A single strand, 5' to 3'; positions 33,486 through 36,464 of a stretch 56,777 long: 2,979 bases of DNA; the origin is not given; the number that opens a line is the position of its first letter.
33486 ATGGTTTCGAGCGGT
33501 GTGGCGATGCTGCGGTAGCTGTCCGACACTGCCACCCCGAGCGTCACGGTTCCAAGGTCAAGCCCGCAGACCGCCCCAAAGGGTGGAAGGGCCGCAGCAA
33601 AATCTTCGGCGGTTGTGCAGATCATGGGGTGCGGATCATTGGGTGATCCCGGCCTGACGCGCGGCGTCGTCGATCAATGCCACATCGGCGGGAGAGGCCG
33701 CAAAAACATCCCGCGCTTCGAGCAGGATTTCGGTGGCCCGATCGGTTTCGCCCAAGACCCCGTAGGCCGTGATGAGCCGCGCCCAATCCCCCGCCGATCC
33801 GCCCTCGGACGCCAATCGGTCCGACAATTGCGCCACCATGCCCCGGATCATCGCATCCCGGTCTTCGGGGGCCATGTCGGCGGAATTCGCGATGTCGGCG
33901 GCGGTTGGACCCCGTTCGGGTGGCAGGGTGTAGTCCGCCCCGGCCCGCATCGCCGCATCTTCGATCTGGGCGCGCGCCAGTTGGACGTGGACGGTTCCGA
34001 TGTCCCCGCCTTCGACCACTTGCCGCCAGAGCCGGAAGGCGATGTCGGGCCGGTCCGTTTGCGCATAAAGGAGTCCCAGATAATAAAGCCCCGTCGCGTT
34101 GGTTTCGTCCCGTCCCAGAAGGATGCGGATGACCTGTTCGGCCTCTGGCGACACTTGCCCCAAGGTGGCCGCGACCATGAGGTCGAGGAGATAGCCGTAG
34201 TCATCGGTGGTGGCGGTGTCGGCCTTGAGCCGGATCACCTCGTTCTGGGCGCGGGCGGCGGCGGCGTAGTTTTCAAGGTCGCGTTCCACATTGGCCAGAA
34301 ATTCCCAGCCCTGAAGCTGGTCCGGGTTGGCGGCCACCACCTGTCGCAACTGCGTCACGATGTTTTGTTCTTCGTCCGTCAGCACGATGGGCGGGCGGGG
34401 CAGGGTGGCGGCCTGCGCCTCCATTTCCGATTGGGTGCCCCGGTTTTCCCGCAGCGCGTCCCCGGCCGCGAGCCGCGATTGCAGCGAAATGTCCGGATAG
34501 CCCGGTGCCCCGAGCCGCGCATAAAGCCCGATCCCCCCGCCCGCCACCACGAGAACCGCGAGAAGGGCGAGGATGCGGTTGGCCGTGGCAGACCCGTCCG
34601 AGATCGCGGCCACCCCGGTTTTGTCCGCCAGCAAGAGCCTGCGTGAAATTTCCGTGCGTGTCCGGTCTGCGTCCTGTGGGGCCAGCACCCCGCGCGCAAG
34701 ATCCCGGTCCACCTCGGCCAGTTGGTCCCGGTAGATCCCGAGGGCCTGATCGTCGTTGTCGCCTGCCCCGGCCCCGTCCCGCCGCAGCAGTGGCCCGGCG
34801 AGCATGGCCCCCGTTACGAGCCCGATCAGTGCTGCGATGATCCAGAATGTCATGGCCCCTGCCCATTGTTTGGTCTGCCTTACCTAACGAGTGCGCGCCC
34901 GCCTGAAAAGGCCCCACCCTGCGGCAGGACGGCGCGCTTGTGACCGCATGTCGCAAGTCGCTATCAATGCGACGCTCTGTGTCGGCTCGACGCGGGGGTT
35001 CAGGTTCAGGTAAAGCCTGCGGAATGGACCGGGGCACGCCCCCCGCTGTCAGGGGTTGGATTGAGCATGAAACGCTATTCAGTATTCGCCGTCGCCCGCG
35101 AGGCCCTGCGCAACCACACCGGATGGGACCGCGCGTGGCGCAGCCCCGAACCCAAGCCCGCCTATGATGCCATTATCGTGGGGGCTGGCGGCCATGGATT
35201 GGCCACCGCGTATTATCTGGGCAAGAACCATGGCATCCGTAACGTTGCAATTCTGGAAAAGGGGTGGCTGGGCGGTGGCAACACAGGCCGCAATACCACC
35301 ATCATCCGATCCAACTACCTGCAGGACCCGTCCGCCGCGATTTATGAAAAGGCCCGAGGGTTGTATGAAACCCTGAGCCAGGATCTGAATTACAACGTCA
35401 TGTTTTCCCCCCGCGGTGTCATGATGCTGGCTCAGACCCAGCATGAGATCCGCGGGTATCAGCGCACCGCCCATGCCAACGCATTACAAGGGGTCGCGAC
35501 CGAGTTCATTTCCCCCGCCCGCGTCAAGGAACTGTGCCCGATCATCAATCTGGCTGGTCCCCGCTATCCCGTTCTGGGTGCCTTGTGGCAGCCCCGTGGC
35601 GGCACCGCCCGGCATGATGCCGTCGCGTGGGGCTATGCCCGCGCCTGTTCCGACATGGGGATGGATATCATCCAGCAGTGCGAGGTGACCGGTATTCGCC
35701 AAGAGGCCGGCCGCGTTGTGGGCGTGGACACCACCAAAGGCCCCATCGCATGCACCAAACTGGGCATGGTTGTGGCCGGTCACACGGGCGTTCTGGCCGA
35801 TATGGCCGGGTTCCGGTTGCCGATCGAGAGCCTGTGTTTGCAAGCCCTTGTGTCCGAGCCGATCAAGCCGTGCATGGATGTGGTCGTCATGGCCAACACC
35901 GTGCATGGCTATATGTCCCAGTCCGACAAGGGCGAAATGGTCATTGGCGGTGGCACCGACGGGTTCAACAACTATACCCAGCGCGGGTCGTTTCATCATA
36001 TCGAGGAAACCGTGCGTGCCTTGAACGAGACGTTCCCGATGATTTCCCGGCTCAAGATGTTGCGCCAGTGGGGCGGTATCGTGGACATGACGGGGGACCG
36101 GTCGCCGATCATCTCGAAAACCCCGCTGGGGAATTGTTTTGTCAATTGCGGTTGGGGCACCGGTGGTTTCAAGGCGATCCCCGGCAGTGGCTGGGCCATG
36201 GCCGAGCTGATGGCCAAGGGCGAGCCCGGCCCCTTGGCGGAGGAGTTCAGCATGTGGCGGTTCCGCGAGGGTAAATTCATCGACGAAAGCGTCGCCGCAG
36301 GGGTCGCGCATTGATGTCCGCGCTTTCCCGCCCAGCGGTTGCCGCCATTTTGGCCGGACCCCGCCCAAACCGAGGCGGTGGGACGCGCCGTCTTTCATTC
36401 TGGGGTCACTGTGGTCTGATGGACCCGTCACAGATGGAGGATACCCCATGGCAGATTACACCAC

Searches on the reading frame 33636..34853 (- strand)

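Call 31: search_protein_families(library=pfam, proteins=[window:33636-34853:-], max_evalue=0.001)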
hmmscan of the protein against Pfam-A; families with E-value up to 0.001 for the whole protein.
window:33636-34853:- (405 aa): 2 families
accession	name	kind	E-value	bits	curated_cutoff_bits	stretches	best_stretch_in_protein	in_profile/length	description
PF23914.1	TPR_CcmH_CycH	-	1.7e-06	28.4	42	1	160-279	30-147/158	Cytochrome c-type biogenesis protein H TPR domain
PF07719.23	TPR_2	-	0.00054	20.3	27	0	253-281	1-29/34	Tetratricopeptide repeat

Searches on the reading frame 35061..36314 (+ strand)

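Call 31: search_protein_families(library=pfam, proteins=[window:35061-36314:+], max_evalue=0.001)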
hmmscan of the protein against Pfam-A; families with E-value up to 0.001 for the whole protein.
window:35061-36314:+ (417 aa): 4 families
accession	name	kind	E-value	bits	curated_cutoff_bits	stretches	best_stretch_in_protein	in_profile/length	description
PF01266.30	DAO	-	1.3e-66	226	27.9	1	36-383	1-353/353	FAD dependent oxidoreductase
PF01946.23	Thi4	-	1.5e-05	24.8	26.2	1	36-76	19-58/235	Thi4 family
PF13450.12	NAD_binding_8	-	0.00022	21.9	21.9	1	39-78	1-38/68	NAD(P)-binding Rossmann-like domain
PF13738.12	Pyr_redox_3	-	0.00034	20.4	30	0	38-71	1-33/305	Pyridine nucleotide-disulphide oxidoreductase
